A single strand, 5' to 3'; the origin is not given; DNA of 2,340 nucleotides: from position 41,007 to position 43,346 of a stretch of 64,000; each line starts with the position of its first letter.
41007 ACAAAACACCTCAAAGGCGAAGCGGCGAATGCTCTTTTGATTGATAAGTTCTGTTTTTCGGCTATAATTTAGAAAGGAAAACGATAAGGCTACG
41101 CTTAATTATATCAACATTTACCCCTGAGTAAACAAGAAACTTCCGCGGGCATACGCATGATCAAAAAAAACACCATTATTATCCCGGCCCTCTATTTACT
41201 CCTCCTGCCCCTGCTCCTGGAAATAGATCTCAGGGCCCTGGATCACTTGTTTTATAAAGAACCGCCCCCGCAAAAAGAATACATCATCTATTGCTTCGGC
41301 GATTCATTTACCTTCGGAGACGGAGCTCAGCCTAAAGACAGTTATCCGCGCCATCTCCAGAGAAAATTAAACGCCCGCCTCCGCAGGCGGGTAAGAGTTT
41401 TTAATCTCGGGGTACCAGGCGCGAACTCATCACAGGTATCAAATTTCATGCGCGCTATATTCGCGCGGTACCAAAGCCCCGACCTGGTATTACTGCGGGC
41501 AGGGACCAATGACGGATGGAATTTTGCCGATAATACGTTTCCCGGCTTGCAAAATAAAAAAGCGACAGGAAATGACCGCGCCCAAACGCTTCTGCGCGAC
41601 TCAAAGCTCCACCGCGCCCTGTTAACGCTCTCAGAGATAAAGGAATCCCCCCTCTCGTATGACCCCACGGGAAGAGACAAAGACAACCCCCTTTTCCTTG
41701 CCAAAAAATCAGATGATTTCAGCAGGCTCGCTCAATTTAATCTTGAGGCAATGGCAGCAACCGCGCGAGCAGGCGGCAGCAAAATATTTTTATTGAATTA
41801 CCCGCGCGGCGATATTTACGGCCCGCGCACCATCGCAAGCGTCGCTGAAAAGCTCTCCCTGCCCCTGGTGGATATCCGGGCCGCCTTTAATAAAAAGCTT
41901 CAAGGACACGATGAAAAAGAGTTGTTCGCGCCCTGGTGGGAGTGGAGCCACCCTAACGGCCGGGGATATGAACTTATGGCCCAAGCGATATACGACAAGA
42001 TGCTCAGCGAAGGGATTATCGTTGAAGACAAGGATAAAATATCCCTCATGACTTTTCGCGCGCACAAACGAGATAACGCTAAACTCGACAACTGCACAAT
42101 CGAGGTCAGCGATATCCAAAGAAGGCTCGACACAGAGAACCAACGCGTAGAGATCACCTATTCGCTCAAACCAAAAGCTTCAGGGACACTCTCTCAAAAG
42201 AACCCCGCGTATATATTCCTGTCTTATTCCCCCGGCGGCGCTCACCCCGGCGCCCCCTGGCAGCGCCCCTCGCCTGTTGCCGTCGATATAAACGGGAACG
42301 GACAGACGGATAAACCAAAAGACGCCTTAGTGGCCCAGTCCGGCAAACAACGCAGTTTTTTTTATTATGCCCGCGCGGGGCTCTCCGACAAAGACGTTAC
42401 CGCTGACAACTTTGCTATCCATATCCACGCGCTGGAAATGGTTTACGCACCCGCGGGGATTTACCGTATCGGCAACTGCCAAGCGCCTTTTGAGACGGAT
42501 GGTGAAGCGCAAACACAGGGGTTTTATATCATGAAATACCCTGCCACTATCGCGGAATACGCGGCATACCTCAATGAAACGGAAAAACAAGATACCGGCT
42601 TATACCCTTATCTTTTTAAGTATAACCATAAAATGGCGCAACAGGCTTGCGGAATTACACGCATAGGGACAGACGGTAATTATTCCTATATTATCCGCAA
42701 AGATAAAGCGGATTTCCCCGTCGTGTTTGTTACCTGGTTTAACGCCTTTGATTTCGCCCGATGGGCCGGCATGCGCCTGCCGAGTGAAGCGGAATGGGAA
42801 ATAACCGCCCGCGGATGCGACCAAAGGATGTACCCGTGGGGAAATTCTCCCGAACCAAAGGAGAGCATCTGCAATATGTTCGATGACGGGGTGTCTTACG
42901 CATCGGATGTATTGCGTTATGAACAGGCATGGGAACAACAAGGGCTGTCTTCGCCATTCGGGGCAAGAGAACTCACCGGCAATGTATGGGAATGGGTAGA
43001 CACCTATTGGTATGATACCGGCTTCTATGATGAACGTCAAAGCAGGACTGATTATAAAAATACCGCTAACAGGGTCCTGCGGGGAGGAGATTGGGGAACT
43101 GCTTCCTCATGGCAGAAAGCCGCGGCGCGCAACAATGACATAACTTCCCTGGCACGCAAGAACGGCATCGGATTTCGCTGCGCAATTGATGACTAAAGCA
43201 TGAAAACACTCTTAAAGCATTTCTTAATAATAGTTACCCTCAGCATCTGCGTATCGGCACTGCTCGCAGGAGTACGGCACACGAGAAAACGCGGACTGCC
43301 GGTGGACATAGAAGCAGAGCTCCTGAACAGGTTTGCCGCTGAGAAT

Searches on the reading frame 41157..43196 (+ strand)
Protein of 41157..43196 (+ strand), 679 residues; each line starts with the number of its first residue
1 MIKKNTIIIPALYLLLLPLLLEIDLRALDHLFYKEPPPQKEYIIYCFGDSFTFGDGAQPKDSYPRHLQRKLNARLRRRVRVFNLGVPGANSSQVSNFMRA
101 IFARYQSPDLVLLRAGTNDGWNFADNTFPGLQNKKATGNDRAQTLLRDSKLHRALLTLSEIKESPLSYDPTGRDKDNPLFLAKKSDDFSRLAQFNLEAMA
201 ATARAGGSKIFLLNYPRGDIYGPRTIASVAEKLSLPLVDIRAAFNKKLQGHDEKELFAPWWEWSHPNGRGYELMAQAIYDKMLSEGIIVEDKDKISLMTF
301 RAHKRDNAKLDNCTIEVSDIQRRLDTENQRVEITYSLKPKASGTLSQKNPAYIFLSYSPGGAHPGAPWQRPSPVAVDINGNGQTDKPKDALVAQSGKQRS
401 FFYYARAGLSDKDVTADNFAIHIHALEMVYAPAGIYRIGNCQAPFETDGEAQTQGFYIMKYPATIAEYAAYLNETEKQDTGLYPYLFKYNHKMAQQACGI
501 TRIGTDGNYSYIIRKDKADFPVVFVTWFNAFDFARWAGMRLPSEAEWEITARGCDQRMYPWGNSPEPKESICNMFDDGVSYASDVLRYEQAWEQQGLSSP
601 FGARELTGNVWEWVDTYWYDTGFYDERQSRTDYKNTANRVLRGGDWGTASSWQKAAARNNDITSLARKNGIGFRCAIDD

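Call 73: search_protein_families(library=pfam, proteins=[window:41157-43196:+], max_evalue=0.00001)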
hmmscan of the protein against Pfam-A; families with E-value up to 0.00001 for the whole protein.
window:41157-43196:+ (679 aa): 3 families
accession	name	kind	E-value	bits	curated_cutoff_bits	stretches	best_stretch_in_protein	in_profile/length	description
PF03781.23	FGE-sulfatase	-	1.1e-41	143.7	23.3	1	427-676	4-254/255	Sulfatase-modifying factor enzyme 1-like domain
PF13472.12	Lipase_GDSL_2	-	4.1e-16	60.4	32.9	1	46-273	1-178/178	GDSL-like Lipase/Acylhydrolase family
PF00657.28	Lipase_GDSL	-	1.9e-14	54.7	23.6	1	44-278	1-208/208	GDSL-like Lipase/Acylhydrolase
